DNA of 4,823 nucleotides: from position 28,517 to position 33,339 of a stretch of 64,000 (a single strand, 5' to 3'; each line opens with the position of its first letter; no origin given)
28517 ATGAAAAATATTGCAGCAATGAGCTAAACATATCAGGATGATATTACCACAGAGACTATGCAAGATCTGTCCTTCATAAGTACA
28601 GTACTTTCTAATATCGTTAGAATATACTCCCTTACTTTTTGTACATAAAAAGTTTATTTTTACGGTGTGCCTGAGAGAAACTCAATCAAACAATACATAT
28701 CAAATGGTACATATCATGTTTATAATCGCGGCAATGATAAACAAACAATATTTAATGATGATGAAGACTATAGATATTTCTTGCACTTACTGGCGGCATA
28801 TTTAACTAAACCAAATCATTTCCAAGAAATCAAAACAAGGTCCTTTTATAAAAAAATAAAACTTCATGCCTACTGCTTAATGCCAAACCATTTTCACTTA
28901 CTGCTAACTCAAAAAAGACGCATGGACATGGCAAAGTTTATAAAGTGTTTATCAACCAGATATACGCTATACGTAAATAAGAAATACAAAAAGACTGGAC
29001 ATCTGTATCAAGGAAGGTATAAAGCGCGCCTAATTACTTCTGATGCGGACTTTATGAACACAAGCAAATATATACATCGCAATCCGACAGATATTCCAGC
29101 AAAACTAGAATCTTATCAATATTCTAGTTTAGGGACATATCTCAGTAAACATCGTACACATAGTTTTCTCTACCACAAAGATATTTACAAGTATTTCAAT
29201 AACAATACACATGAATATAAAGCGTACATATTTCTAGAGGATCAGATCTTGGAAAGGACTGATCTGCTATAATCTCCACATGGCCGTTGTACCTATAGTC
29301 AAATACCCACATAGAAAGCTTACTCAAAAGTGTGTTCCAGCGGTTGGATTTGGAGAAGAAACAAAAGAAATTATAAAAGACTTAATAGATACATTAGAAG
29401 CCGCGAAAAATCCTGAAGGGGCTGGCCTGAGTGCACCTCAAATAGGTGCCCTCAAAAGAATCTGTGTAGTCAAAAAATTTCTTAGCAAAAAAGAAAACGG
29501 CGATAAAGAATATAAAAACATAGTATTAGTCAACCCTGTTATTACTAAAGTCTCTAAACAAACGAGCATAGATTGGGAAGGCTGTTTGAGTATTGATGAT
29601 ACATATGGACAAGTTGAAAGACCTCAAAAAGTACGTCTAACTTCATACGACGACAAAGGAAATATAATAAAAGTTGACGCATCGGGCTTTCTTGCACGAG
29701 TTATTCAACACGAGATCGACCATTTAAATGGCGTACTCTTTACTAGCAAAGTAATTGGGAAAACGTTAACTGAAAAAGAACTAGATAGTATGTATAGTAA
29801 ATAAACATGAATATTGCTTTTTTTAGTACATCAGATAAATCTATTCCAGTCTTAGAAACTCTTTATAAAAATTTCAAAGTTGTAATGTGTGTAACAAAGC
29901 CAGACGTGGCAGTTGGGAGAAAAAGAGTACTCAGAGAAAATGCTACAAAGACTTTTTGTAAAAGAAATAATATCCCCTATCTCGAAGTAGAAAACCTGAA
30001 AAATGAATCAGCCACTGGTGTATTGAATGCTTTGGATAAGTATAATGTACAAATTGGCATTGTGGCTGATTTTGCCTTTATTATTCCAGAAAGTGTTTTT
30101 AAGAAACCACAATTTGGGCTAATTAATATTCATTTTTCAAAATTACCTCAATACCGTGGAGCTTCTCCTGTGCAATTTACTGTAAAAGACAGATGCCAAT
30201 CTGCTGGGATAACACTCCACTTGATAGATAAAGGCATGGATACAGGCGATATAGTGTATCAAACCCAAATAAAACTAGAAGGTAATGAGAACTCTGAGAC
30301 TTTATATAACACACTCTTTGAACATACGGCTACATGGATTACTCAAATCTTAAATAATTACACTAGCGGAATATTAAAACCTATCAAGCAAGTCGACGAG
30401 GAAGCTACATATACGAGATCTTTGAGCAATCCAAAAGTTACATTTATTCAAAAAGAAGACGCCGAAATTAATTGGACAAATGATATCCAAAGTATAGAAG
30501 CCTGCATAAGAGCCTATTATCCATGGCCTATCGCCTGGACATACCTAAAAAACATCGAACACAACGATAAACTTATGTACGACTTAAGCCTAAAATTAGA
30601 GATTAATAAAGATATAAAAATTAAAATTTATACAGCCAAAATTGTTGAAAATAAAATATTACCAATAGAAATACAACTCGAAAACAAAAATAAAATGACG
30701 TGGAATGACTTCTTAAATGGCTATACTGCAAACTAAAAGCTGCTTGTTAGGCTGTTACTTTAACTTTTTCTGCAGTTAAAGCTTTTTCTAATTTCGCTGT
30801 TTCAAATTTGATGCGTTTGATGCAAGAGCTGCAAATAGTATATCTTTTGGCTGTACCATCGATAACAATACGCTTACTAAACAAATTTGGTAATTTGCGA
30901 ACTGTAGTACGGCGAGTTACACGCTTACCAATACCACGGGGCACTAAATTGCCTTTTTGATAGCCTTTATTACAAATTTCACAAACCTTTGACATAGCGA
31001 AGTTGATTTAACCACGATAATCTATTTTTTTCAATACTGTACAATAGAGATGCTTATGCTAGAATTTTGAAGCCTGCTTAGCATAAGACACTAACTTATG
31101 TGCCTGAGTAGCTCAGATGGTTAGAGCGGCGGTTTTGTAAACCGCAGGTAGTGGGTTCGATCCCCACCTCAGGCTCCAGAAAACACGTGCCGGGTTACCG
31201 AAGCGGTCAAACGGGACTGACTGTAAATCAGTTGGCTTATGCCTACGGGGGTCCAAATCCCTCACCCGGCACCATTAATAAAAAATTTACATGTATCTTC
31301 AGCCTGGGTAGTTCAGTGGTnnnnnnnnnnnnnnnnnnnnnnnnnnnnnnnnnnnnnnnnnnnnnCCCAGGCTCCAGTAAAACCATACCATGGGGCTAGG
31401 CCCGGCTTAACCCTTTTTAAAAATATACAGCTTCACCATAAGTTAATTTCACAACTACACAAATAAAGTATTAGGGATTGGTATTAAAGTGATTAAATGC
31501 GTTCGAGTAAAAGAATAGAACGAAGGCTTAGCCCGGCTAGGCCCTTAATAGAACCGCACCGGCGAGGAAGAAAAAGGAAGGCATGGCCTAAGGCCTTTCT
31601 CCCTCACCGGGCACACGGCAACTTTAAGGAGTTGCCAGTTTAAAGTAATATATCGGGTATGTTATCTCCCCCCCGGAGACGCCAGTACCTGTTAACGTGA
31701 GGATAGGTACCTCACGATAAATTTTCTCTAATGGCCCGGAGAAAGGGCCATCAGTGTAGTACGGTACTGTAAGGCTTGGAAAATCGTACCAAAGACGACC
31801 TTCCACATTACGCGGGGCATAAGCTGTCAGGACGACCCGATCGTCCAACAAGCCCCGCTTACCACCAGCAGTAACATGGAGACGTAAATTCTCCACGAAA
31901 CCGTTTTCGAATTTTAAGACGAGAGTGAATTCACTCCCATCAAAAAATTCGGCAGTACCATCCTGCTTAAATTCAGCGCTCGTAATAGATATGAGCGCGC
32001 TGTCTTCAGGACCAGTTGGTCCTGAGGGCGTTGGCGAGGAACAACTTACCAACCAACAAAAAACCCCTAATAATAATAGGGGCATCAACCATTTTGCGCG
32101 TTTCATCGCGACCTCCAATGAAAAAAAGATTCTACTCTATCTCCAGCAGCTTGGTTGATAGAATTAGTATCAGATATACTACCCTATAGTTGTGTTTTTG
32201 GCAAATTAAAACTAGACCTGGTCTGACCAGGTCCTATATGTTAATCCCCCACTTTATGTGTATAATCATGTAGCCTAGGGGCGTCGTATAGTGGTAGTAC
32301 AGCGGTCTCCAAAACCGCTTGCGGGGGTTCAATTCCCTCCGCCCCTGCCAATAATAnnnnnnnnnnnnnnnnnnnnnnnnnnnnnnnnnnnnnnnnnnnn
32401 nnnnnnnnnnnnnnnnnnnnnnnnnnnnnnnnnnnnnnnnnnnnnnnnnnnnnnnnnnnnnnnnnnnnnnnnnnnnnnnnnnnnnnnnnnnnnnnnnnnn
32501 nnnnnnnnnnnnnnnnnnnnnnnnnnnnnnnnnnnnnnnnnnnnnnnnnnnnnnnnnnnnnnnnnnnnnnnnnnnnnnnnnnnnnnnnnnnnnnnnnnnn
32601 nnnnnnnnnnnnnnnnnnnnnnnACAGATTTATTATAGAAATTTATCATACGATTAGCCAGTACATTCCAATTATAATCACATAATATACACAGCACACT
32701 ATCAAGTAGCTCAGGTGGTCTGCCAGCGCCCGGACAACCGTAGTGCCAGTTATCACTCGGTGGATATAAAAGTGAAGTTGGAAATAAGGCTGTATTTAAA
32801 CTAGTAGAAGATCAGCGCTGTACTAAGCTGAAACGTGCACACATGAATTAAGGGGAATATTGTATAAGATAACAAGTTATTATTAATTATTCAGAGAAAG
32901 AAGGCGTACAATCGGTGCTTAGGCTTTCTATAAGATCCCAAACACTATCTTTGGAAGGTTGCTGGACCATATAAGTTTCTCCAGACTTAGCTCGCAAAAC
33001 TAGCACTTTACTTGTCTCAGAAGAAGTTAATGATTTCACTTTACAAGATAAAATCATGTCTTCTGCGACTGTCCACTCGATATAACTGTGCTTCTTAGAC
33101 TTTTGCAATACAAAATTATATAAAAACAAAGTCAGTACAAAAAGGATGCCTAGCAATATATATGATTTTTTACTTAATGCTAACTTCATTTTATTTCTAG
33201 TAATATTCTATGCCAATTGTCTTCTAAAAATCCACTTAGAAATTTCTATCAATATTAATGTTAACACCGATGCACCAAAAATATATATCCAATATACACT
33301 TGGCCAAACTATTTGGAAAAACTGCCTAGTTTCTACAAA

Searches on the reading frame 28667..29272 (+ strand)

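Call 64: search_protein_families(library=pfam, proteins=[window:28667-29272:+], max_evalue=0.001)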
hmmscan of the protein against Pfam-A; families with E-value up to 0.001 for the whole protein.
window:28667-29272:+ (201 aa): 1 family
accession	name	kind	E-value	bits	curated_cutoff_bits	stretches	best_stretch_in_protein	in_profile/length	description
PF01797.21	Y1_Tnp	-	8.2e-12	45.8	23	1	59-139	36-121/121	Transposase IS200 like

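Call 83: search_protein_families(library=ncbifam, proteins=[window:28667-29272:+], max_evalue=1)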
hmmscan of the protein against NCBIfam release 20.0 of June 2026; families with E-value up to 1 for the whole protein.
window:28667-29272:+ (201 aa): 1 family
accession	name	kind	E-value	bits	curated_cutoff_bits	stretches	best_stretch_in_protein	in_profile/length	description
NF047646.1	REP_Tyr_transpos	equivalog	3.8e-14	52.8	80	1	55-141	38-132/146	REP-associated tyrosine transposase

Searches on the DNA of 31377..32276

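Call 67: search_rna_families(source=window, start=31377, end=32276, threshold=evalue, max_evalue=1)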
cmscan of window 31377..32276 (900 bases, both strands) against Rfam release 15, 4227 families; matches with E-value up to 1: 2.
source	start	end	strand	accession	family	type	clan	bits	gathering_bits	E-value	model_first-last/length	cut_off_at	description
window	31907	32011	+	RF01771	rnk_leader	Cis-reg; leader;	-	22.7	50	0.3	1-109/109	no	Enterobacteria rnk leader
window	31867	32002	-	RF02610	BSR0709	Gene; sRNA;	-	12.5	382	0.73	1-318/318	no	Brucella sRNA 0709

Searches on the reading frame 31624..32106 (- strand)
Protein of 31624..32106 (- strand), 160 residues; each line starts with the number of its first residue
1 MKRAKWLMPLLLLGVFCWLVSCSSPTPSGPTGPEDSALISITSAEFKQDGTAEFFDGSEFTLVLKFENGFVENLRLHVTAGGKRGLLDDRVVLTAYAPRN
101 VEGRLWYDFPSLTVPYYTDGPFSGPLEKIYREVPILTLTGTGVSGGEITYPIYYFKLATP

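Call 10: search_protein_families(library=pfam, proteins=[window:31624-32106:-], max_evalue=1)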
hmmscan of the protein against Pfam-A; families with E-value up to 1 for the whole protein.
window:31624-32106:- (160 aa): 0 families

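Call 82: search_protein_families(library=phrogs, proteins=[window:31624-32106:-], max_evalue=1)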
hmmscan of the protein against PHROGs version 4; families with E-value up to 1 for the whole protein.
window:31624-32106:- (160 aa): 0 families

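Call 83: search_protein_families(library=ncbifam, proteins=[window:31624-32106:-], max_evalue=1)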
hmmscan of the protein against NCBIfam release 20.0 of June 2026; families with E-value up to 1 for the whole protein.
window:31624-32106:- (160 aa): 1 family
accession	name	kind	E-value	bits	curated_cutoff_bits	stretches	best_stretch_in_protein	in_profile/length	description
TIGR03042.1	PS_II_psbQ_bact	equivalog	0.16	11.8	106.9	1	7-42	4-39/142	photosystem II protein PsbQ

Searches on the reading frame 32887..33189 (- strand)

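Call 10: search_protein_families(library=pfam, proteins=[window:32887-33189:-], max_evalue=1)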
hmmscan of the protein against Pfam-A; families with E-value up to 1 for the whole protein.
window:32887-33189:- (100 aa): 1 family
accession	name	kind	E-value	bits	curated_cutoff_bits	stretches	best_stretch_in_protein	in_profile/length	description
PF06480.20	FtsH_ext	-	0.032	14.9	25.5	1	13-79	5-76/103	FtsH Extracellular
